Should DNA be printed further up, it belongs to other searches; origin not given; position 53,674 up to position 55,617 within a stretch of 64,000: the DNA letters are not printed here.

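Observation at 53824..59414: Cluster of three divergent ASST-like (aryl-sulfotransferase-like) beta-propeller lipoprotein paralogues, one with a Cys-rich tail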

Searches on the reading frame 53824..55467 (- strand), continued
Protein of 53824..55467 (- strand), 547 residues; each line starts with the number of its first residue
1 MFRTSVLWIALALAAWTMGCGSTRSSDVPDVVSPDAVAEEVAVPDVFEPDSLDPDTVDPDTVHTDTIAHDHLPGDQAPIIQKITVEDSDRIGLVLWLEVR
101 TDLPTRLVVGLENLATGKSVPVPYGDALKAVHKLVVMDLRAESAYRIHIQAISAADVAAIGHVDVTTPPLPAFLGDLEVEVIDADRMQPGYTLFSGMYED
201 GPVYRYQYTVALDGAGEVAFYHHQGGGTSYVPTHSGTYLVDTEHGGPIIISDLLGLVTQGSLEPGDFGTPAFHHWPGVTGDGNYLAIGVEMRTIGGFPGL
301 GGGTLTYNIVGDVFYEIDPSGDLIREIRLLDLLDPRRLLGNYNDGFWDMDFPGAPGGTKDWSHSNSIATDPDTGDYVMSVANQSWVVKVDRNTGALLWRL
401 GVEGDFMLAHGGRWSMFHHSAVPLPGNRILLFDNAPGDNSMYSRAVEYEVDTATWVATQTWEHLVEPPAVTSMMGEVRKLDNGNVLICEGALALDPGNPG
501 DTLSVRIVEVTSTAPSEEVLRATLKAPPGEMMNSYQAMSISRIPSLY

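Call 39: fold_search(model_id=the predicted structure, library=pdb)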
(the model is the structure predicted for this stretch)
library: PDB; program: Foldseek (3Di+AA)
matches with E <= 10: 1432; with E <= 0.001: 70
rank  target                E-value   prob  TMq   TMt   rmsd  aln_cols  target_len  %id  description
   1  4p05_A                4.2e-16  1.00  0.58  0.57   8.8       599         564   16  Bacterial arylsulfate sulfotransferase (ASST) H436N mutant with 4-nitrophenyl sulfate (PNS) in the active site (released 2014-03-26)
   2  3elq_A                1.3e-15  1.00  0.58  0.57   8.4       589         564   17  Crystal structure of a bacterial arylsulfate sulfotransferase (released 2008-11-18)
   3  3ets_A                1.6e-15  1.00  0.57  0.55   8.8       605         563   14  Crystal structure of a bacterial arylsulfate sulfotransferase catalytic intermediate with 4-methylumbelliferone bound  (released 2008-11-25)
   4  4p04_A                1.7e-15  1.00  0.58  0.56   8.5       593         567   15  Apo form of bacterial arylsulfate sulfotransferase (ASST) H436N mutant with MPO in the active site (released 2014-03-26)
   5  4p07_A                1.8e-15  1.00  0.58  0.56   7.9       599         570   16  Bacterial aryl sulfotransferase (ASST) soaked with human urine (released 2014-03-26)
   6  3ett_A                2.4e-15  1.00  0.58  0.56   8.4       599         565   16  Crystal structure of a bacterial arylsulfate sulfotransferase catalytic intermediate with 4-nitrophenol bound in the a (released 2008-11-25)
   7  4p04_B                2.6e-15  1.00  0.56  0.54   8.2       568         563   16  Apo form of bacterial arylsulfate sulfotransferase (ASST) H436N mutant with MPO in the active site (released 2014-03-26)
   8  3elq_B                3.2e-15  1.00  0.58  0.56   8.4       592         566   16  Crystal structure of a bacterial arylsulfate sulfotransferase (released 2008-11-18)
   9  9kf4                  1.7e-13  1.00  0.51  0.60   4.2       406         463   20  Crystal structure of Streptomyces sp. sulfotransferase Cpz4 involved in Caprazamycins Synthesis (released 2025-11-05)
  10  9kf6                  3.1e-13  1.00  0.50  0.60   6.0       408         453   22  Crystal structure of the reaction intermediate of Streptomyces sp. sulfotransferase Cpz4 involved in caprazamycins synth (released 2025-11-05)
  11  9m58_B                8.7e-07  1.00  0.31  0.42  21.3       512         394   11  Cu/Zn-superoxide dismutase from Deinococcus radiodurans (Calcium-free) (released 2025-09-24)
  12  3fgb_B                7.8e-06  1.00  0.31  0.45  15.5       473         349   10  Crystal structure of the Q89ZH8_BACTN protein from Bacteroides thetaiotaomicron. Northeast Structural Genomics Consort (released 2008-12-23)
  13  9bfq_A                1.2e-05  1.00  0.21  0.13  16.6       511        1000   11  Cryo-EM structure of Sevenless in complex with Bride of Sevenless (released 2025-01-29)
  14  9bhx                  1.4e-05  1.00  0.26  0.15  25.0       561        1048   10  Structure of the extracellular domain of Protein Sevenless (released 2025-01-22)
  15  3fgb_A                1.6e-05  1.00  0.32  0.46  15.4       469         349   11  Crystal structure of the Q89ZH8_BACTN protein from Bacteroides thetaiotaomicron. Northeast Structural Genomics Consort (released 2008-12-23)
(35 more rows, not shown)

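Call 50: list_cluster_members(proteins=[P0017, P0019, P0021, P0023, P0029, P0034, P0041, P0043, P0052, P0058])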
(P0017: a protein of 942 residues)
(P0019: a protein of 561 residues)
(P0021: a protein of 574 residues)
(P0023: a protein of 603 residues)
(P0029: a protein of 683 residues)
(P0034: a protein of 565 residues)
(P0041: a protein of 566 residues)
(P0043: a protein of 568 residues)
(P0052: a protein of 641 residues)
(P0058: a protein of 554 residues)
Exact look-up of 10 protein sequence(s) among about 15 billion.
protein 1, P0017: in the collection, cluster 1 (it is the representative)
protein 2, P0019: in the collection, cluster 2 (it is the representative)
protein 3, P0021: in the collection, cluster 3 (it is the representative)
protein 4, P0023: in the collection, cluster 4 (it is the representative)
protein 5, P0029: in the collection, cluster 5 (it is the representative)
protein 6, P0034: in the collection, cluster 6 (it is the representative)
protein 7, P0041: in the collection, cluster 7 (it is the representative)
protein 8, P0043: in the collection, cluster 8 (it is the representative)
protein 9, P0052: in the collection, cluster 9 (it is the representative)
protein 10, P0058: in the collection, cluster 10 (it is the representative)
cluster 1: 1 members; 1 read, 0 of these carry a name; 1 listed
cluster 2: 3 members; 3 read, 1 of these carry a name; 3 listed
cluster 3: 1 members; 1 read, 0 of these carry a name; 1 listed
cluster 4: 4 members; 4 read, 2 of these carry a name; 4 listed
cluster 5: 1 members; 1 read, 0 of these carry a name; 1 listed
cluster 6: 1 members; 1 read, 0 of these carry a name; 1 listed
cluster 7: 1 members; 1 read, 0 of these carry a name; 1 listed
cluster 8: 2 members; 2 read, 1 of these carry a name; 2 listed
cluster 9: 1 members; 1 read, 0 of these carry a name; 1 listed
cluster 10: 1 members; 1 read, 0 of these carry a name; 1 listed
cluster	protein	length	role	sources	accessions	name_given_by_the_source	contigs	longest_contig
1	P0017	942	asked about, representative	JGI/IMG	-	-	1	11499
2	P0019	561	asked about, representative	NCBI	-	-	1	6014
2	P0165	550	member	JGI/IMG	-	hypothetical protein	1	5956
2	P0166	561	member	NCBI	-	-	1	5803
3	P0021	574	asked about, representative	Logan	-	-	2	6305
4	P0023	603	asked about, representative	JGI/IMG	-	hypothetical protein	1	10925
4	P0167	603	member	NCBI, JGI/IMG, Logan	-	hypothetical protein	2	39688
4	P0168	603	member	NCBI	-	-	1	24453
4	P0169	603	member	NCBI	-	-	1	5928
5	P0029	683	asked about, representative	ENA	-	-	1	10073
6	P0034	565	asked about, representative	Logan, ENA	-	-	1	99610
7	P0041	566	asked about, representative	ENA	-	-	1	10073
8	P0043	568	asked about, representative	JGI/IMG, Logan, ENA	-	-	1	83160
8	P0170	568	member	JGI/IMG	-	hypothetical protein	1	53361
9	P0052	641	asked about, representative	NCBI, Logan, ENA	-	-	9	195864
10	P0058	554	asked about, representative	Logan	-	-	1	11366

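Call 51: find_encoding_contigs(protein=P0029, flank=10000, max_places=2)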
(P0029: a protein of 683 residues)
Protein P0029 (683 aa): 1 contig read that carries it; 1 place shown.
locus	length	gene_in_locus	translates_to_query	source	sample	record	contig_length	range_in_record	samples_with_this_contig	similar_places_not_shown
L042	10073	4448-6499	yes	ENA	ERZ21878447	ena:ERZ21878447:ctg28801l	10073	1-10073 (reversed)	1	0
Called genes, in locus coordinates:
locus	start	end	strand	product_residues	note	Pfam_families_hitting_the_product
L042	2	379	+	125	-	?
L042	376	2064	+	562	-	PF19494:DUF6029 (weak)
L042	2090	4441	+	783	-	-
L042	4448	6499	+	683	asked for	PF17425:Arylsulfotran_N (weak), PF05935:Arylsulfotrans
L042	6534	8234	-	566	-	PF05935:Arylsulfotrans, PF14269:Arylsulfotran_2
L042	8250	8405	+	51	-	-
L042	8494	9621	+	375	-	PF16927:HisKA_7TM, PF00989:PAS (weak), PF08448:PAS_4, PF13426:PAS_9 (faint)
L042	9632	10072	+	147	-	?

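Call 52: find_encoding_contigs(protein=P0034, flank=10000, max_places=2)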
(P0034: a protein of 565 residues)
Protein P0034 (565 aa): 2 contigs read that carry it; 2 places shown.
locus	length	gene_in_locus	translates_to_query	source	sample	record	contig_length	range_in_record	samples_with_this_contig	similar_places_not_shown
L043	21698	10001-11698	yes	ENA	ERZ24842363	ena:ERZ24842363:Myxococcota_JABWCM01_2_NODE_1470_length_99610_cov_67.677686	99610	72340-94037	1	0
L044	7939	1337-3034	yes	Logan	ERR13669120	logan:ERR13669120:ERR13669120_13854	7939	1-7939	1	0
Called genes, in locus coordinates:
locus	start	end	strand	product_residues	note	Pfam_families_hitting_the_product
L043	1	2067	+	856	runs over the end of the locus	PF13757:VIT_2, PF08487:VIT, PF05762:VWA_CoxE (weak), PF00092:VWA, PF13519:VWA_2, PF13768:VWA_3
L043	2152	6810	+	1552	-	PF11617:Cu-binding_MopE (weak), PF02412:TSP_3 (weak), PF11617:Cu-binding_MopE, PF13517:FG-GAP_3 (weak)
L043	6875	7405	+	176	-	-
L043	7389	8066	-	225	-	-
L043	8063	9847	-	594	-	PF17425:Arylsulfotran_N, PF13360:PQQ_2 (faint), PF05935:Arylsulfotrans, PF14269:Arylsulfotran_2 (weak)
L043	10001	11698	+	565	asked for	PF05935:Arylsulfotrans, PF14269:Arylsulfotran_2 (weak)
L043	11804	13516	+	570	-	PF00756:Esterase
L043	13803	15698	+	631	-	PF00069:Pkinase, PF07714:PK_Tyr_Ser-Thr, PF01636:APH (faint)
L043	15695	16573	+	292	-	PF07719:TPR_2 (faint), PF13424:TPR_12 (faint), PF13432:TPR_16, PF08308:PEGA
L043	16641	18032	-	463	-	PF00875:DNA_photolyase, PF03441:FAD_binding_7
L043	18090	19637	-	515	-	-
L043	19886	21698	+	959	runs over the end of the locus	PF11617:Cu-binding_MopE (faint), PF08450:SGL (faint), PF01436:NHL (faint), PF25021:TEN_NHL (faint), PF24684:Vgb_lyase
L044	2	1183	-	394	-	?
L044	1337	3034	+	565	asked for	PF05935:Arylsulfotrans, PF14269:Arylsulfotran_2 (weak)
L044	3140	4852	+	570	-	PF00756:Esterase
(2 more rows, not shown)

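Call 58: search_protein_families(library=pfam, proteins=[L009:10-1023:+, L009:1048-1740:+, L009:1703-2848:-, L009:2855-3880:-, L009:4053-4961:+, L009:4912-6864:+, L009:11569-13218:+, L009:13185-14339:+, L009:14512-16629:+, L009:9125-11782:+], max_evalue=0.0001)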
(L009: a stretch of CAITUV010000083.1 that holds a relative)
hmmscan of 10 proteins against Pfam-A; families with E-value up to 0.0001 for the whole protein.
L009:10-1023:+ (337 aa): 1 family
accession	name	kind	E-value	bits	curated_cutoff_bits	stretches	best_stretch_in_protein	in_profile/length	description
PF16653.10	Sacchrp_dh_C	-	1.4e-80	271.6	31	1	20-330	1-265/265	Saccharopine dehydrogenase C-terminal domain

L009:1048-1740:+ (230 aa): 1 family
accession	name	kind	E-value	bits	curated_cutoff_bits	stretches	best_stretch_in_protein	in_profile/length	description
PF00462.30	Glutaredoxin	-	3.4e-13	50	22.9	1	149-216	1-60/60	Glutaredoxin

L009:1703-2848:- (381 aa): 2 families
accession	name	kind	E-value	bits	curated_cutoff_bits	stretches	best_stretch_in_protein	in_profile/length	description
PF13469.12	Sulfotransfer_3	-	7.4e-20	72.6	27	1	57-317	1-213/216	Sulfotransferase family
PF00685.33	Sulfotransfer_1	-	2.1e-10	40.9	22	1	56-339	2-204/255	Sulfotransferase domain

L009:2855-3880:- (341 aa): 3 families
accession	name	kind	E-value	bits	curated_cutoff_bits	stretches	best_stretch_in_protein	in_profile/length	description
PF08541.16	ACP_syn_III_C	-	1.4e-19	70.4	26.6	1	253-338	4-89/90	3-Oxoacyl-[acyl-carrier-protein (ACP)] synthase III C terminal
PF00108.29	Thiolase_N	-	8.4e-07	29.1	26.4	1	47-143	7-98/260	Thiolase, N-terminal domain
PF08545.16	ACP_syn_III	-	1.6e-05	25.1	24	1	124-196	1-64/80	3-Oxoacyl-[acyl-carrier-protein (ACP)] synthase III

L009:4053-4961:+ (302 aa): 1 family
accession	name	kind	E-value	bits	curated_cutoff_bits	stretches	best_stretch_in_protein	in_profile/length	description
PF01507.26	PAPS_reduct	-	7.6e-48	163.3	22.5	1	31-256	2-174/175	Phosphoadenosine phosphosulfate reductase domain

L009:4912-6864:+ (650 aa): 6 families
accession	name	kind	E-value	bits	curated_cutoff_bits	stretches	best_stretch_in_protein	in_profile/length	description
PF01583.26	APS_kinase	-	6.2e-65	218.3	21.1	1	476-625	2-152/152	Adenylylsulphate kinase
PF00009.33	GTP_EFTU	-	7.7e-39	133.7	26.5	1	31-216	4-178/188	Elongation factor Tu GTP binding domain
PF22594.2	GTP-eEF1A_C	-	1.5e-18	67.5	27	1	338-433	3-100/101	GTP-eEF1A C-terminal domain-like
PF13671.12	AAA_33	-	1.9e-09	38.4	27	1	480-591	3-115/143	AAA domain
PF01926.29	MMR_HSR1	-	3.7e-06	27.5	21.9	0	85-148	23-92/113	50S ribosome-binding GTPase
PF13238.12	AAA_18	-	8.9e-05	23.4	29.4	0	481-564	3-89/128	AAA domain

L009:11569-13218:+ (549 aa): 0 families

L009:13185-14339:+ (384 aa): 1 family
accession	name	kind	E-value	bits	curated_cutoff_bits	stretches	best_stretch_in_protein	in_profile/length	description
PF16670.11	PI-PLC-C1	-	8.7e-77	258.8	29.9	2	148-369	96-329/329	Phosphoinositide phospholipase C, Ca2+-dependent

L009:14512-16629:+ (705 aa): 1 family
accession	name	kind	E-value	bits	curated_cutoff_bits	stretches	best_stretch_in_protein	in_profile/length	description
PF00932.25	LTD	-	2e-13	51.1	34.3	1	174-276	9-108/109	Lamin Tail Domain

L009:9125-11782:+ (885 aa): 0 families

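Call 72: find_encoding_contigs(protein=P0002, flank=10000, max_places=2)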
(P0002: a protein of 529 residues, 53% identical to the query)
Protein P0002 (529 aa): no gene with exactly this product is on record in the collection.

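Call 76: find_encoding_contigs(protein=P0052, flank=10000, max_places=2)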
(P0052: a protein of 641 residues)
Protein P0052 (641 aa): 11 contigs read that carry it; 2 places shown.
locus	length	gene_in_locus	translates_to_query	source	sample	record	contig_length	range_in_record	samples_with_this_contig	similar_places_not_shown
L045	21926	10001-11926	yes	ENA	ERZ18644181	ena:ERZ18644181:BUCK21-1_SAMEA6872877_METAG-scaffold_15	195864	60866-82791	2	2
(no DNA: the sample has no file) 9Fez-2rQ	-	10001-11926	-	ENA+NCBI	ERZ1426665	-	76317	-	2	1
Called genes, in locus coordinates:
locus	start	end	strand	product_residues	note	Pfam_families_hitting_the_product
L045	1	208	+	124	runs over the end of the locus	PF21983:NikA-like (weak), PF01402:RHH_1 (weak)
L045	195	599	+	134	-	PF01850:PIN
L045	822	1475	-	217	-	PF10988:DUF2807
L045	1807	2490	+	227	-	PF00561:Abhydrolase_1 (weak), PF05728:UPF0227, PF12697:Abhydrolase_6, PF12146:Hydrolase_4, PF20408:Abhydrolase_11 (faint)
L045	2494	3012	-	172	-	PF14512:TM1586_NiRdase (faint), PF00881:Nitroreductase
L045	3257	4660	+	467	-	PF13620:CarboxypepD_reg (faint)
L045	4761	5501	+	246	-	PF01925:TauE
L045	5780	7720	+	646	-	PF05935:Arylsulfotrans, PF14269:Arylsulfotran_2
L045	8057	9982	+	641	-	PF17425:Arylsulfotran_N (weak), PF05935:Arylsulfotrans, PF14269:Arylsulfotran_2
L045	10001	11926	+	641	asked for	PF05935:Arylsulfotrans, PF14269:Arylsulfotran_2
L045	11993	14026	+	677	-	PF02310:B12-binding (faint), PF04055:Radical_SAM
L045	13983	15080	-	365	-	PF00465:Fe-ADH, PF13685:Fe-ADH_2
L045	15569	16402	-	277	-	-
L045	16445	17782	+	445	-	PF17125:Methyltr_RsmF_N (weak), PF22458:RsmF-B_ferredox, PF01209:Ubie_methyltran (faint), PF01189:Methyltr_RsmB-F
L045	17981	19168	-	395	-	-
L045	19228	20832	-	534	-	PF02446:Glyco_hydro_77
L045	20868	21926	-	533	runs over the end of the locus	PF04055:Radical_SAM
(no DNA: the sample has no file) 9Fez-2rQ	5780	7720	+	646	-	PF05935:Arylsulfotrans, PF14269:Arylsulfotran_2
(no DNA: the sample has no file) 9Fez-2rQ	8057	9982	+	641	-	PF17425:Arylsulfotran_N (weak), PF05935:Arylsulfotrans, PF14269:Arylsulfotran_2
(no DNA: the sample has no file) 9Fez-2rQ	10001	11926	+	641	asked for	PF05935:Arylsulfotrans, PF14269:Arylsulfotran_2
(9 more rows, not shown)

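Call 77: find_encoding_contigs(protein=P0043, flank=10000, max_places=2)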
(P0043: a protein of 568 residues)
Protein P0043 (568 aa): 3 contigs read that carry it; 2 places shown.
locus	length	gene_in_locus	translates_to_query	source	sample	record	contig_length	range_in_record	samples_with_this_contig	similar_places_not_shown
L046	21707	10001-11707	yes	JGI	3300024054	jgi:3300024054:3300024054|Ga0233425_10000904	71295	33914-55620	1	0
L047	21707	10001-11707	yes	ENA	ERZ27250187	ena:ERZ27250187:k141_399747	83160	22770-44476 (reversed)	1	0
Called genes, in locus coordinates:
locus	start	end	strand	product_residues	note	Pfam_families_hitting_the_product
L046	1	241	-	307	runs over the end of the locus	PF16697:Yop-YscD_cpl, PF00498:FHA, PF00990:GGDEF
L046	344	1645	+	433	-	PF05222:AlaDh_PNT_N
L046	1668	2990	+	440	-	PF01488:Shikimate_DH, PF03435:Sacchrp_dh_NADP, PF16653:Sacchrp_dh_C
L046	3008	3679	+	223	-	PF00462:Glutaredoxin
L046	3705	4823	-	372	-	PF00685:Sulfotransfer_1, PF13469:Sulfotransfer_3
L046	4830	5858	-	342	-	PF00108:Thiolase_N (weak), PF08545:ACP_syn_III (faint), PF08541:ACP_syn_III_C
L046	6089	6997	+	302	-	PF01507:PAPS_reduct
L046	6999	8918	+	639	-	PF00009:GTP_EFTU, PF01926:MMR_HSR1 (faint), PF22594:GTP-eEF1A_C, PF01583:APS_kinase, PF13671:AAA_33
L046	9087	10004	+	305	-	-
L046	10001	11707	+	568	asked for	PF17425:Arylsulfotran_N (weak), PF05935:Arylsulfotrans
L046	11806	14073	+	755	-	-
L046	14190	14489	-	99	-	-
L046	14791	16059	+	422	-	PF01370:Epimerase, PF03435:Sacchrp_dh_NADP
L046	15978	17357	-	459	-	PF00027:cNMP_binding, PF06314:ADC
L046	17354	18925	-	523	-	PF00890:FAD_binding_2 (weak), PF01134:GIDA (weak), PF01266:DAO, PF01593:Amino_oxidase, PF07992:Pyr_redox_2 (weak), PF12831:FAD_oxidored, PF13450:NAD_binding_8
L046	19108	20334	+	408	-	PF20968:MASE8 (faint), PF00990:GGDEF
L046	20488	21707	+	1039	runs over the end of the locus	PF00526:Dicty_CTDC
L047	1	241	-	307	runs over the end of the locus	PF16697:Yop-YscD_cpl, PF00498:FHA, PF00990:GGDEF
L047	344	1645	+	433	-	PF05222:AlaDh_PNT_N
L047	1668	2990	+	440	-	PF01488:Shikimate_DH, PF03435:Sacchrp_dh_NADP, PF16653:Sacchrp_dh_C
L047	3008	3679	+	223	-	PF00462:Glutaredoxin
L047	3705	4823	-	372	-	PF00685:Sulfotransfer_1, PF13469:Sulfotransfer_3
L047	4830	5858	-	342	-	PF00108:Thiolase_N (weak), PF08545:ACP_syn_III (faint), PF08541:ACP_syn_III_C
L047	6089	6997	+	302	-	PF01507:PAPS_reduct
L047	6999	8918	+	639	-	PF00009:GTP_EFTU, PF01926:MMR_HSR1 (faint), PF22594:GTP-eEF1A_C, PF01583:APS_kinase, PF13671:AAA_33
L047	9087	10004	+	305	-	-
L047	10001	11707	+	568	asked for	PF17425:Arylsulfotran_N (weak), PF05935:Arylsulfotrans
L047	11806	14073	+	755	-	-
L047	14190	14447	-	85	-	-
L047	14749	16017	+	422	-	PF01370:Epimerase, PF03435:Sacchrp_dh_NADP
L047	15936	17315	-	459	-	PF00027:cNMP_binding, PF06314:ADC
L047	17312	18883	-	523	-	PF00890:FAD_binding_2 (weak), PF01134:GIDA (weak), PF01266:DAO, PF01593:Amino_oxidase, PF07992:Pyr_redox_2 (weak), PF12831:FAD_oxidored, PF13450:NAD_binding_8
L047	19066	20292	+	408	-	PF20968:MASE8 (faint), PF00990:GGDEF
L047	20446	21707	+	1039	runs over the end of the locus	PF00526:Dicty_CTDC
